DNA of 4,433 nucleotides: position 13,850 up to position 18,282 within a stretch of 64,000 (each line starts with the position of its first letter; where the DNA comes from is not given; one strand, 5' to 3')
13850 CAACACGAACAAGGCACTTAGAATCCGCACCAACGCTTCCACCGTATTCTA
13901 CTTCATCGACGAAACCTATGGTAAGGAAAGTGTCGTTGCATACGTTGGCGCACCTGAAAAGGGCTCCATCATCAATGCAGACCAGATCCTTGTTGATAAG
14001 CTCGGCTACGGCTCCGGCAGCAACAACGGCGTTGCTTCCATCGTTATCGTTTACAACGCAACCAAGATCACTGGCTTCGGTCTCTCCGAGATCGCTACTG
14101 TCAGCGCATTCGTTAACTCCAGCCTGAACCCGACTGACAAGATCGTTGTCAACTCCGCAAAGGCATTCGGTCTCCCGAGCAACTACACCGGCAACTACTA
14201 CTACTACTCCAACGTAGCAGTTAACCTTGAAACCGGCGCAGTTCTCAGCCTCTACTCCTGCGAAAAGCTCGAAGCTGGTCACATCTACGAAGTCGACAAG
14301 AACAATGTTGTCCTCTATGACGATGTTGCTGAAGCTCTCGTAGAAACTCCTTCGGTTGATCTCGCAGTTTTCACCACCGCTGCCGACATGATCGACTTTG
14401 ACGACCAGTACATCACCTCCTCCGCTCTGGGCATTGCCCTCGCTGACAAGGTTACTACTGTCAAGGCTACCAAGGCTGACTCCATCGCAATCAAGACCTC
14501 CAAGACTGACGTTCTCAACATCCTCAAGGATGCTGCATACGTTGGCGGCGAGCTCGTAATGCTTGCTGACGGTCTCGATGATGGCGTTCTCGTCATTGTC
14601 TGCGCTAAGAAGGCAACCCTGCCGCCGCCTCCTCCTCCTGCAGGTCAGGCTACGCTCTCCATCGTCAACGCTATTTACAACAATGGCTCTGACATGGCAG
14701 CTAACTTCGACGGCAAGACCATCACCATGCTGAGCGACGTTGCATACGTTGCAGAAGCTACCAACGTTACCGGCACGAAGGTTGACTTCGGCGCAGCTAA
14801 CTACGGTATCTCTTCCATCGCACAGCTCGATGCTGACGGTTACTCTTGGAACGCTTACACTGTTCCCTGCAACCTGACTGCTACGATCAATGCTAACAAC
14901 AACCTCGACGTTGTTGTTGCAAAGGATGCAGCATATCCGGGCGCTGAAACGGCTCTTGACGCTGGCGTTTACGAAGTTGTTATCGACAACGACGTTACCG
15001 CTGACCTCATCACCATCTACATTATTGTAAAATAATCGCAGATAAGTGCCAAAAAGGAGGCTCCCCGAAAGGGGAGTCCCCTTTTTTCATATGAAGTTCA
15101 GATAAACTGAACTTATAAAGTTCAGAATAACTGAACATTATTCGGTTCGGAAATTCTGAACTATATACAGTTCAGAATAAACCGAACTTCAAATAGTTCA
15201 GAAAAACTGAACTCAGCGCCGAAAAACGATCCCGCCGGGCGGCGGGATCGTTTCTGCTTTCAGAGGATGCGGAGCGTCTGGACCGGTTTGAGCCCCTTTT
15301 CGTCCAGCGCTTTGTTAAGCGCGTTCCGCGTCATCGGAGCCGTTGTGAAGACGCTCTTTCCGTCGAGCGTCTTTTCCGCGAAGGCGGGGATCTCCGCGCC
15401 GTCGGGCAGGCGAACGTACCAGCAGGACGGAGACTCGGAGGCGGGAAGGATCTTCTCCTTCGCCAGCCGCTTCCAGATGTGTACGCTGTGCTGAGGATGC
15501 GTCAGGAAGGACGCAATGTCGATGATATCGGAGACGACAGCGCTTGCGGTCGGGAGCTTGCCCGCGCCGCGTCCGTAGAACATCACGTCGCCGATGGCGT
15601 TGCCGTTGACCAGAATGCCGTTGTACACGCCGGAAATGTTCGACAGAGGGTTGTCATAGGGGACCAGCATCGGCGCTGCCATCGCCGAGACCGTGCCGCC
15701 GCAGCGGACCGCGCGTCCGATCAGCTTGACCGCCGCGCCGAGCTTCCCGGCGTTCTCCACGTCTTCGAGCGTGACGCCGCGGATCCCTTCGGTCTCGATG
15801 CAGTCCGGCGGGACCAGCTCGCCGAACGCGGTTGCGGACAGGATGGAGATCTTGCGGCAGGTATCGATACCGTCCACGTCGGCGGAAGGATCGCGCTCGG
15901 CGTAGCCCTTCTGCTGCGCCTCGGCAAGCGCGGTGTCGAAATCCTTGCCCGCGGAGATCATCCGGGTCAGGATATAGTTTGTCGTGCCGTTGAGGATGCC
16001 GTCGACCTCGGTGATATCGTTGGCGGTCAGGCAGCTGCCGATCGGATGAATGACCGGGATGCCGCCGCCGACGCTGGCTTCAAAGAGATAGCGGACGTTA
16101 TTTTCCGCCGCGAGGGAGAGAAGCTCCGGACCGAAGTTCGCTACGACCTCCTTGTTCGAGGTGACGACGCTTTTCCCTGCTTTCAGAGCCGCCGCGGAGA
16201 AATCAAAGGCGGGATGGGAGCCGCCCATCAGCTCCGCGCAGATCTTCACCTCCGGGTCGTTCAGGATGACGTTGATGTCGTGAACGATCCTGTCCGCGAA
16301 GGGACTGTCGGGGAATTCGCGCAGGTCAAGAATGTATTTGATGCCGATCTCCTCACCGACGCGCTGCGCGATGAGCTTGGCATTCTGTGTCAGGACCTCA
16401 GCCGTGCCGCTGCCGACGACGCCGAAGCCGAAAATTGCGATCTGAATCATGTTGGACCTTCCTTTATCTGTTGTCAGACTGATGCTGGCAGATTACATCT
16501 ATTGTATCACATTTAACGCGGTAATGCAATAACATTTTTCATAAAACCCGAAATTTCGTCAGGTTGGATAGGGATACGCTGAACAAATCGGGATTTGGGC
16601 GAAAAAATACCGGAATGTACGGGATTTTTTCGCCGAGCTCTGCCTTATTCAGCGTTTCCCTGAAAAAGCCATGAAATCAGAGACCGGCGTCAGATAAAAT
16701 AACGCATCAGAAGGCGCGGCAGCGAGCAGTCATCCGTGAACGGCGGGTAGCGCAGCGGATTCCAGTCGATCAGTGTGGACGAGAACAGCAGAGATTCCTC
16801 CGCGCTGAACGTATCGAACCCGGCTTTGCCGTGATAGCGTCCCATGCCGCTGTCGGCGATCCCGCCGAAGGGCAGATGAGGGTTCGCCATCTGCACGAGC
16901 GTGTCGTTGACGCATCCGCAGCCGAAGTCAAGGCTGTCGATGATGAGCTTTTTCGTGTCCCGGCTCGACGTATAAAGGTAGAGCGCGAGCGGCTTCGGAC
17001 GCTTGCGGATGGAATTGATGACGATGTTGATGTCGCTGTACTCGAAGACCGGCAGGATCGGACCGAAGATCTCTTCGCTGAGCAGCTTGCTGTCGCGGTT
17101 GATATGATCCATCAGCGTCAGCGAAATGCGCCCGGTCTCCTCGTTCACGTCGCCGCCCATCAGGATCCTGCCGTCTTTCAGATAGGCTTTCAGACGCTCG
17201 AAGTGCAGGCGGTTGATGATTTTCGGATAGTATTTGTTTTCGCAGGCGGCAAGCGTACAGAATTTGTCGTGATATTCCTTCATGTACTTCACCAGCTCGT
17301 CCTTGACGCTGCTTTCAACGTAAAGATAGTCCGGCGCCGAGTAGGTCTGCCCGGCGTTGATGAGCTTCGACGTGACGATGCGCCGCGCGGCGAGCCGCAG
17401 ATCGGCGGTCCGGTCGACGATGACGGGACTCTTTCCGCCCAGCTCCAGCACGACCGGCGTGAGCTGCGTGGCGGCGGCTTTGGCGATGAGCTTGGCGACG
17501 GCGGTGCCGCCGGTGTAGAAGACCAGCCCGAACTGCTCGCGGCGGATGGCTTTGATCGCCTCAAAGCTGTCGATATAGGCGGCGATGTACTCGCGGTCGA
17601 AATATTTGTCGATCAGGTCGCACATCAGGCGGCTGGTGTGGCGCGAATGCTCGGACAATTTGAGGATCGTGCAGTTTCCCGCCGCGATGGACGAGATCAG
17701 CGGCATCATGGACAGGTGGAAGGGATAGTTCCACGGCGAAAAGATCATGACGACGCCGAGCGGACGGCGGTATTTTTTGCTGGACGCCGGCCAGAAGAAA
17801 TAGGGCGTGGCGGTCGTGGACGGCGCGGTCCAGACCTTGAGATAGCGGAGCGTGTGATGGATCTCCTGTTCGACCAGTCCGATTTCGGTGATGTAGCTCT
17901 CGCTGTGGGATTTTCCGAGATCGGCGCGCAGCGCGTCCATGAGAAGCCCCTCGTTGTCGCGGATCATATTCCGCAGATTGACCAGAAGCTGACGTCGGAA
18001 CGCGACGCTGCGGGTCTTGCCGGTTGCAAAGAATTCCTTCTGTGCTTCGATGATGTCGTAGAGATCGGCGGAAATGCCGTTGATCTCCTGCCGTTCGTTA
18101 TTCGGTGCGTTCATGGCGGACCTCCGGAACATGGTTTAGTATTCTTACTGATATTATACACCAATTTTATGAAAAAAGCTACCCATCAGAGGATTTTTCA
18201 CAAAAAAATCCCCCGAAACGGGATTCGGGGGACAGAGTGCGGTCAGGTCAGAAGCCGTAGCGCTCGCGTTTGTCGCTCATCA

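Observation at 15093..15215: Five tandem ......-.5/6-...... palindromes between two terminators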

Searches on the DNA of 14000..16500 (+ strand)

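Call 9: search_rna_families(source=window, start=14000, end=16500, threshold=evalue, max_evalue=10)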
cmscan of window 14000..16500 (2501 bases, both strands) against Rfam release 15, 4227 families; matches with E-value up to 10: 9.
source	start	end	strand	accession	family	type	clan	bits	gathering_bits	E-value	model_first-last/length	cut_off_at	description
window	15132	15172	-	RF03346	mir-881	Gene; miRNA;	-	22.6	70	0.39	1-78/78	no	mir-881 microRNA precursor family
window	15153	15204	-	RF00818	mir-318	Gene; miRNA;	CL00084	22.5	70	0.3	1-69/69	no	mir-318 microRNA precursor family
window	15038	15139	-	RF02426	SpF03_sRNA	Gene; sRNA;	-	20.5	50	9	1-106/106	no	Streptococcus sRNA SpF03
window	15104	15176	-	RF00388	Anti-Q_RNA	Gene; antisense;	-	20.2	45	5.4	1-103/103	no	Anti-Q RNA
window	15094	15189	+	RF04071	MIR2863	Gene; miRNA;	CL00139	19.9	94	1.3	1-113/113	no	MIR2863 microRNA precursor family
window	15145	15213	-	RF00812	mir-83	Gene; miRNA;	-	18.5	44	5.8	1-84/84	no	mir-83 microRNA precursor family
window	15451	15502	-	RF01543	TB11Cs5H2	Gene; snRNA; snoRNA; HACA-box;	-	18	47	1.4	1-68/68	no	Trypanosomatid snoRNA TB11Cs5H2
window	15923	15974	+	RF03050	RAGATH-25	Gene; sRNA;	-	15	49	2.5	1-50/50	no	RAGATH-25 RNA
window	16226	16252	-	RF01138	sR23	Gene; snRNA; snoRNA; CD-box;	-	13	45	4.7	26-54/54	no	Small nucleolar RNA sR23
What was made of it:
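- On Known RNA family (Rfam 15): The best E-value over the array is 0.3, to miRNA models (call 9).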

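Call 42: search_dna_similar(query=window:15088-15220:+, collection=plasmids, mode=distant, max_evalue=1, max_rows=20)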
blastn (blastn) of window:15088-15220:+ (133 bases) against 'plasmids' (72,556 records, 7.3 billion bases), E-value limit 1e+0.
Records with a match: 1; places in all: 1; records where one place covers at least 80% of the query: 0.
Best place of each record, by identity: 90-95% 1.
By first word of the organism name: Escherichia 1.
By predicted mobility (MOB-suite, as given by PLSDB): non-mobilizable 1.
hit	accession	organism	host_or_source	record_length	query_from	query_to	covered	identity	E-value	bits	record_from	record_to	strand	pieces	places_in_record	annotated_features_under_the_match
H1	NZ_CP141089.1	Escherichia coli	Homo sapiens,Infected Human Urine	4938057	89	118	23%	90.0%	3e-1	42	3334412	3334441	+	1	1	none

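Call 43: search_dna_similar(query=window:15088-15220:+, collection=phages, mode=distant, max_evalue=1, max_rows=20)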
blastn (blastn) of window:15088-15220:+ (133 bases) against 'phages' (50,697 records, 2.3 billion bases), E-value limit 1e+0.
Records with a match: 26; places in all: 26; records where one place covers at least 80% of the query: 0.
Best place of each record, by identity: 80-90% 26.
By first word of the organism name: Lactococcus 26.
By host as written in the record: Lactococcus lactis 14; Lactococcus lactis SMQ-404 6; - 4; Lactococcus lactis subsp. cremoris SMQ-747 1; Lactococcus lactis subsp. lactis bv. diacetylactis 1.
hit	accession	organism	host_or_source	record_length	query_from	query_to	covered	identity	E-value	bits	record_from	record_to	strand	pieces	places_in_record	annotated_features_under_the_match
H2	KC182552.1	Lactococcus phage phi7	-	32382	7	43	28%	83.8%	1e-1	41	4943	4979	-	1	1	hypothetical protein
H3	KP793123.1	Lactococcus phage 936 group phage Phi4.2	Lactococcus lactis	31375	7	43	28%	83.8%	1e-1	41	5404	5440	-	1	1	major capsid protein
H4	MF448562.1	Lactococcus phage 56301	Lactococcus lactis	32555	7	43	28%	83.8%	1e-1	41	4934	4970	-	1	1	major capsid protein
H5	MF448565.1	Lactococcus phage 62605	Lactococcus lactis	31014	7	43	28%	83.8%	1e-1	41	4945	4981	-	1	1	major capsid protein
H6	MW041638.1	Lactococcus phage GL7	Lactococcus lactis subsp. cremoris ...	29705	7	43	28%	83.8%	1e-1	41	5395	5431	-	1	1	major capsid protein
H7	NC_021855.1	Lactococcus phage phi7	-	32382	7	43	28%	83.8%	1e-1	41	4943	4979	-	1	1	minor head protein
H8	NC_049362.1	Lactococcus phage 936 group phage Phi4.2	Lactococcus lactis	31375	7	43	28%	83.8%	1e-1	41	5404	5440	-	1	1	minor head protein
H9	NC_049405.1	Lactococcus phage 56301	Lactococcus lactis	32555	7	43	28%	83.8%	1e-1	41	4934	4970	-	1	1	minor head protein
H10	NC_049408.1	Lactococcus phage 62605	Lactococcus lactis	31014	7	43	28%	83.8%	1e-1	41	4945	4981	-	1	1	minor head protein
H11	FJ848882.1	Lactococcus phage CB13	Lactococcus lactis SMQ-404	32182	7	42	27%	83.3%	4e-1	39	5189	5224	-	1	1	putative minor structural protein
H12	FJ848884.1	Lactococcus phage CB19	Lactococcus lactis SMQ-404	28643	7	42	27%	83.3%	4e-1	39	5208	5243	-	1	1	putative minor structural protein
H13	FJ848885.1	Lactococcus phage CB20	Lactococcus lactis SMQ-404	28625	7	42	27%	83.3%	4e-1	39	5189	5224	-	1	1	putative minor structural protein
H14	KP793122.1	Lactococcus phage 936 group phage PhiL.6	Lactococcus lactis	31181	7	42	27%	83.3%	4e-1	39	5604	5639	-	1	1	major capsid protein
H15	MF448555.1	Lactococcus phage 16802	Lactococcus lactis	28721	7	42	27%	83.3%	4e-1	39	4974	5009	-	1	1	major capsid protein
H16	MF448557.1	Lactococcus phage 37201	Lactococcus lactis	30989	7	42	27%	83.3%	4e-1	39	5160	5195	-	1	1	major capsid protein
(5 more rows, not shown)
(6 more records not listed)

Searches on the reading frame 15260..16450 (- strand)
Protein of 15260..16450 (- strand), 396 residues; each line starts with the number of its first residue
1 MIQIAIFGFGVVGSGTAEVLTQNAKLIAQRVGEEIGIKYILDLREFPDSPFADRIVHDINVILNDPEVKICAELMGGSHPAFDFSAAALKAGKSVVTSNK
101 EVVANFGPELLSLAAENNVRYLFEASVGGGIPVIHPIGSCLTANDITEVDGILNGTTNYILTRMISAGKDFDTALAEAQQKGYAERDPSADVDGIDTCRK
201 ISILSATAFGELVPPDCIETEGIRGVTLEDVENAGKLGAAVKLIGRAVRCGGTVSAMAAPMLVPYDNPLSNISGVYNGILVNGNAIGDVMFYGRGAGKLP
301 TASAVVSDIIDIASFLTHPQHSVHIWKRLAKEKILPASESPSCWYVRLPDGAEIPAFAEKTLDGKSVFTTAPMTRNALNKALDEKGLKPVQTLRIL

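Call 8: search_protein_families(library=pfam, proteins=[window:15260-16450:-])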
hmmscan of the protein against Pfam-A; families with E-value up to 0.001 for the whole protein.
window:15260-16450:- (396 aa): 2 families
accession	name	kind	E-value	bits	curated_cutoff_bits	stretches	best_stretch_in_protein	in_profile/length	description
PF00742.24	Homoserine_dh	-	1.1e-61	208.1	22.9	1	132-310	1-173/173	Homoserine dehydrogenase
PF03447.22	NAD_binding_3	-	2.6e-09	38.3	24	1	8-124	1-116/116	Homoserine dehydrogenase, NAD binding domain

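Call 14: find_encoding_contigs(protein=window:15260-16450:-, flank=10000, max_places=10)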
Protein window:15260-16450:- (396 aa): no gene with exactly this product is on record in the collection.

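Call 17: find_homologous_proteins(query=window:15260-16450:-, max_evalue=1e-30)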
Query window:15260-16450:- (396 aa): 8000 proteins with E <= 1e-30 among 8000 candidates; the best 120 are listed.
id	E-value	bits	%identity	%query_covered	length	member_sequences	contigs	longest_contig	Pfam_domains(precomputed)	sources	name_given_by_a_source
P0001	1.4e-259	879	100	100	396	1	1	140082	PF00742.25,PF03447.23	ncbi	-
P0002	6.9e-184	629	80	88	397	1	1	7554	PF00742.25,PF03447.23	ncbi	-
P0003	9.2e-184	629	80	88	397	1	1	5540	PF00742.25,PF03447.23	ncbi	-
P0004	2.1e-183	628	80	88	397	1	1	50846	PF00742.25,PF03447.23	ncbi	-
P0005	1.4e-182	625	79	88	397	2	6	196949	PF00742.25,PF03447.23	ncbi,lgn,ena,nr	ncbi:MAG: homoserine dehydrogenase [Clostridia bacterium]|nr:homoserine dehydrogenase [Clostridia ba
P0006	1.7e-182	625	81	88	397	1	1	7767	PF00742.25,PF03447.23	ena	-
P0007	2.2e-182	624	80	88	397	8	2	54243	PF00742.25,PF03447.23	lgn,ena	-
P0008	3.2e-182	624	73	100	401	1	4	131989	PF00742.25,PF03447.23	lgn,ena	-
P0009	3.4e-182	624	81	88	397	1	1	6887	PF00742.25,PF03447.23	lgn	-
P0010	3.5e-182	624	81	88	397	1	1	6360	PF00742.25,PF03447.23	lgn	-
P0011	3.6e-182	624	81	88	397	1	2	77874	PF00742.25,PF03447.23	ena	-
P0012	5.0e-182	623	79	88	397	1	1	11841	PF00742.25,PF03447.23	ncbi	-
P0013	1.7e-181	622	79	88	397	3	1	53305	PF00742.25,PF03447.23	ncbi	-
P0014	2.7e-181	621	79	88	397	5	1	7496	PF00742.25,PF03447.23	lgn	-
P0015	3.8e-181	620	80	88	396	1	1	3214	PF00742.25,PF03447.23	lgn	-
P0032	1.4e-177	609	80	88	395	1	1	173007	PF00742.25,PF03447.23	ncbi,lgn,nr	ncbi:MAG: homoserine dehydrogenase [Clostridiales bacterium]|nr:homoserine dehydrogenase [Clostridia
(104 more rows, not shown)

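Call 18: find_encoding_contigs(protein=P0001, flank=10000, max_places=5)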
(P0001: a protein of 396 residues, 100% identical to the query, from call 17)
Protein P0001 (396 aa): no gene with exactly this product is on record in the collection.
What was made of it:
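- On REP/BIME: The rest of the source genome could not be fetched (calls 14, 18).
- Tried and rejected: Nothing is on record (calls 14, 18).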

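Call 19: find_encoding_contigs(protein=P0005, flank=6000, max_places=6)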
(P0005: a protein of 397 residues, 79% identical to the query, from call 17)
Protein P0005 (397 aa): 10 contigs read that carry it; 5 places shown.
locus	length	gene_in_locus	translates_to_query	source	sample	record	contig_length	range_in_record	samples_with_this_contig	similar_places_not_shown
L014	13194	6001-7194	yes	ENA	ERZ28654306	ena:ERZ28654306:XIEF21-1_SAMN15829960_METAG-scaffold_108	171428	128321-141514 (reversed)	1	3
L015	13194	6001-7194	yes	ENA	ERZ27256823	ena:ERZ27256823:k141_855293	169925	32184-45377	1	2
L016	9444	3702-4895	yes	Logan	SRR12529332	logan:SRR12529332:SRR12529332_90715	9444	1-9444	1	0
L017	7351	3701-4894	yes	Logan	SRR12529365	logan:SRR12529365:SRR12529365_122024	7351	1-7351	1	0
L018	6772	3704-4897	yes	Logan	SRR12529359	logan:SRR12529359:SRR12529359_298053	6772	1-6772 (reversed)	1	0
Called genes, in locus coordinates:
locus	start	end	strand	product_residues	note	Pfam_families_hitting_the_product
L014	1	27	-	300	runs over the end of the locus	PF02588:YitT_membrane, PF10035:DUF2179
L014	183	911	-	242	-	PF03009:GDPD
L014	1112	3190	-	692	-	PF07973:tRNA_SAD, PF00587:tRNA-synt_2b, PF03129:HGTP_anticodon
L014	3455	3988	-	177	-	PF06908:YpsA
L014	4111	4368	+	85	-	PF13560:HTH_31, PF01381:HTH_3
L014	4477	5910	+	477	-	PF00171:Aldedh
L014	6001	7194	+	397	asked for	PF03447:NAD_binding_3, PF00742:Homoserine_dh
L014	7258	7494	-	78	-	-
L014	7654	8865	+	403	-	PF13859:BNR_3, PF02012:BNR (faint), PF13088:BNR_2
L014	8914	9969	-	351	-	PF03786:UxuA, PF01261:AP_endonuc_2 (faint)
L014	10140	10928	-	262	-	PF00165:HTH_AraC, PF12833:HTH_18, PF00165:HTH_AraC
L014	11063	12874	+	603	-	PF07944:Beta-AFase-like_GH127_cat (weak)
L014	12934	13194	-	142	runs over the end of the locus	-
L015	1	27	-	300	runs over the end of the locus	PF02588:YitT_membrane, PF10035:DUF2179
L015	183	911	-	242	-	PF03009:GDPD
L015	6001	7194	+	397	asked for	PF03447:NAD_binding_3, PF00742:Homoserine_dh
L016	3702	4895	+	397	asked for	PF03447:NAD_binding_3, PF00742:Homoserine_dh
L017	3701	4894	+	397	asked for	PF03447:NAD_binding_3, PF00742:Homoserine_dh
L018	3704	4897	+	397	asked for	PF03447:NAD_binding_3, PF00742:Homoserine_dh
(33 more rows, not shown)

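Call 20: find_encoding_contigs(protein=P0008, flank=6000, max_places=4)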
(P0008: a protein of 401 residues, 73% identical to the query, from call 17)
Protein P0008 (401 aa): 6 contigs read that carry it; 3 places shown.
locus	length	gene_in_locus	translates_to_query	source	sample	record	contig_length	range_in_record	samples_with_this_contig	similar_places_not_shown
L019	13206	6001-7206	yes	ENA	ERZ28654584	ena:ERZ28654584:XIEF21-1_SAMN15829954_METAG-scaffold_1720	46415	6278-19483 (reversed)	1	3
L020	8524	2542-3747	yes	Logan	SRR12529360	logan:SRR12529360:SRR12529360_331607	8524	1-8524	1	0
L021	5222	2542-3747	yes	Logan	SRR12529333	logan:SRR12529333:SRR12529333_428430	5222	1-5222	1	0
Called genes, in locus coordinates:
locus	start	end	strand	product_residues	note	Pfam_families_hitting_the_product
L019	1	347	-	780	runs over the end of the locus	PF03477:ATP-cone, PF13597:NRDD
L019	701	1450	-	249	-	PF00106:adh_short, PF08659:KR, PF13561:adh_short_C2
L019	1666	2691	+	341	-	PF00149:Metallophos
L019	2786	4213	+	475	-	PF00171:Aldedh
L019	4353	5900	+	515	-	-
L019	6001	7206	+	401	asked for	PF03447:NAD_binding_3, PF00742:Homoserine_dh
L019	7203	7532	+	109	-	-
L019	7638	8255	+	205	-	PF13560:HTH_31 (weak), PF01381:HTH_3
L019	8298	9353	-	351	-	PF03786:UxuA, PF01261:AP_endonuc_2 (weak)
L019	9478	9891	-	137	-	-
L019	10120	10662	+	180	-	PF01381:HTH_3, PF13443:HTH_26 (weak), PF13560:HTH_31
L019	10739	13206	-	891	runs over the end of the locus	-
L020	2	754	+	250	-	?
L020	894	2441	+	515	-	-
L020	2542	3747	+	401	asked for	PF03447:NAD_binding_3, PF00742:Homoserine_dh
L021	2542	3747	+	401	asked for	PF03447:NAD_binding_3, PF00742:Homoserine_dh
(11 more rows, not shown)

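Call 45: list_cluster_members(proteins=[P0001, P0121, P0004, P0166])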
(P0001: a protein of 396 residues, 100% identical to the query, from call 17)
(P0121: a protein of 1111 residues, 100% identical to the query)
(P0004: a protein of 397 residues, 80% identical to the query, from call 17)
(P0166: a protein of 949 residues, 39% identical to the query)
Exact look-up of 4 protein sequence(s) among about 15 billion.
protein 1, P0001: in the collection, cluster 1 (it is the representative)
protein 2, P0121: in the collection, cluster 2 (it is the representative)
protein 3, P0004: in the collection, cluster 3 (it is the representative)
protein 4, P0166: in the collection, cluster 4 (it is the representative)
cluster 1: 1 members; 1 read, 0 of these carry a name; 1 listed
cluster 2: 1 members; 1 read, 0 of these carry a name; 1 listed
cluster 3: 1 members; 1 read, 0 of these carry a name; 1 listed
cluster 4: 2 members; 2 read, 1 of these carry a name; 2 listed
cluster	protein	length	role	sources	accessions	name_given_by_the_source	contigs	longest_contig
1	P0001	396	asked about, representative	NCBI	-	-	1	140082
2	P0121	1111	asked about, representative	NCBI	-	-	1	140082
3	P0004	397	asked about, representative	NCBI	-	-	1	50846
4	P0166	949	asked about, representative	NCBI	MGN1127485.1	MAG: S-layer homology domain-containing protein, partial [Candidatus Flemingiibacterium ...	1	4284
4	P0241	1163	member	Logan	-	-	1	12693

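Call 46: find_encoding_contigs(protein=P0011, flank=10000, max_places=2)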
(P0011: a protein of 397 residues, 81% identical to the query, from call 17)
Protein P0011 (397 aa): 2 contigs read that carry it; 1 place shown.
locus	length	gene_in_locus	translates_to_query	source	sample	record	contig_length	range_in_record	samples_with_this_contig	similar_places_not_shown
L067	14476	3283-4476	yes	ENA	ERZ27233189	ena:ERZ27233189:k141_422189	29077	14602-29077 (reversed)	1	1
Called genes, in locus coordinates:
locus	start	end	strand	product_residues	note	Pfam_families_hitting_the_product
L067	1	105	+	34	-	?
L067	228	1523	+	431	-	PF01554:MatE, PF03023:MurJ (faint), PF01554:MatE (weak)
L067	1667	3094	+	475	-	PF00171:Aldedh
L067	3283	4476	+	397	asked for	PF03447:NAD_binding_3, PF00742:Homoserine_dh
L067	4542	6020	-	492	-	-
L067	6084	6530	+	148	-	PF00165:HTH_AraC (weak), PF12833:HTH_18, PF00165:HTH_AraC (weak)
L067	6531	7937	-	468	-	PF00128:Alpha-amylase (weak)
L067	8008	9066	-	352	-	PF03786:UxuA, PF01261:AP_endonuc_2 (faint)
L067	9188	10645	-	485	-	-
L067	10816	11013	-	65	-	-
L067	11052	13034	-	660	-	PF07944:Beta-AFase-like_GH127_cat, PF20736:Glyco_hydro127M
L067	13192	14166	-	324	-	-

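Call 47: find_encoding_contigs(protein=P0032, flank=10000, max_places=2)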
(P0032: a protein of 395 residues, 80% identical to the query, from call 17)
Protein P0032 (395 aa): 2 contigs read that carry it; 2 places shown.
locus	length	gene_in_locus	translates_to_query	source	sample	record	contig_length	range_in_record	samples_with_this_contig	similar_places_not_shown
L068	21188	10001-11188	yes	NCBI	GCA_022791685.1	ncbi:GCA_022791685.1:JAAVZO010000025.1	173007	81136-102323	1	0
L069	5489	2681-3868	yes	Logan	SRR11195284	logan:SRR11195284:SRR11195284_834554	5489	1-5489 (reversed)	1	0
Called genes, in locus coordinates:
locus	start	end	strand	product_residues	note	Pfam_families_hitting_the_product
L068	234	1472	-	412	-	PF06245:DUF1015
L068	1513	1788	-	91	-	-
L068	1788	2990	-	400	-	PF00871:Acetate_kinase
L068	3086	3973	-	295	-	PF02311:AraC_binding (weak), PF12833:HTH_18, PF00165:HTH_AraC (weak)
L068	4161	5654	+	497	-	-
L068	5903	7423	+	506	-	PF00089:Trypsin, PF13365:Trypsin_2, PF13180:PDZ_2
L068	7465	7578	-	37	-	PF13411:MerR_1 (weak), PF00376:MerR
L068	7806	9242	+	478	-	PF00171:Aldedh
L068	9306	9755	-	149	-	PF00583:Acetyltransf_1, PF13673:Acetyltransf_10 (weak), PF13508:Acetyltransf_7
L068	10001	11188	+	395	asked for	PF03447:NAD_binding_3, PF00742:Homoserine_dh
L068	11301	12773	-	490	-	-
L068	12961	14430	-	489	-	-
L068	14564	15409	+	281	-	PF02311:AraC_binding, PF12833:HTH_18, PF00165:HTH_AraC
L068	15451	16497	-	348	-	PF03786:UxuA, PF01261:AP_endonuc_2 (weak)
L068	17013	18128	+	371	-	-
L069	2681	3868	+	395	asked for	PF03447:NAD_binding_3, PF00742:Homoserine_dh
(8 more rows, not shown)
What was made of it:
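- Coarse neighbourhood is conserved, since ackA/DUF1015 lie within 10 kb of Aldedh-hom in a relative (call 47).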

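Call 77: search_protein_families(library=ncbifam, proteins=[window:15260-16450:-], max_evalue=0.00001)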
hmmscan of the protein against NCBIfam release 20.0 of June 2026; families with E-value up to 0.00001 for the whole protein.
window:15260-16450:- (396 aa): 7 families
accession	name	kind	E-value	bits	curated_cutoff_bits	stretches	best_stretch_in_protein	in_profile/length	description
NF004976.0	PRK06349.1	subfamily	2.7e-119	399.1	205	1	2-349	5-355/430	homoserine dehydrogenase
NF004912.0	PRK06270.1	equivalog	1e-77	261.9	373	1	78-314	105-338/343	homoserine dehydrogenase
NF006235.0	PRK08374.1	equivalog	2.9e-55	187.7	451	1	81-314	104-330/336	homoserine dehydrogenase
NF005290.0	PRK06813.1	equivalog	4.1e-34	118.1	286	1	80-312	103-336/346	homoserine dehydrogenase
NF005002.0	PRK06392.1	equivalog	1.5e-26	93.1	296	1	85-312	105-324/329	homoserine dehydrogenase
NF006959.0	PRK09436.1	equivalog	1.3e-24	86.4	726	1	86-208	565-690/819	bifunctional aspartate kinase/homoserine dehydrogenase I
NF007003.0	PRK09466.1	subfamily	1.8e-14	53.2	582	1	109-221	585-696/810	bifunctional aspartate kinase/homoserine dehydrogenase II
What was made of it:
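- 15260..16450 (-): Homoserine dehydrogenase gene (396 aa), convergent flank. Pfam and NCBIfam (calls 8, 77)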

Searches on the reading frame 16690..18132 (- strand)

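Call 8: search_protein_families(library=pfam, proteins=[window:16690-18132:-])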
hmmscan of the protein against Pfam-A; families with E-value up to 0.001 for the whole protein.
window:16690-18132:- (480 aa): 1 family
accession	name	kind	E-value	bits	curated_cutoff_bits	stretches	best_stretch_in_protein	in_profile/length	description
PF00171.27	Aldedh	-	1.1e-68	232.3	23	1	22-443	29-456/461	Aldehyde dehydrogenase family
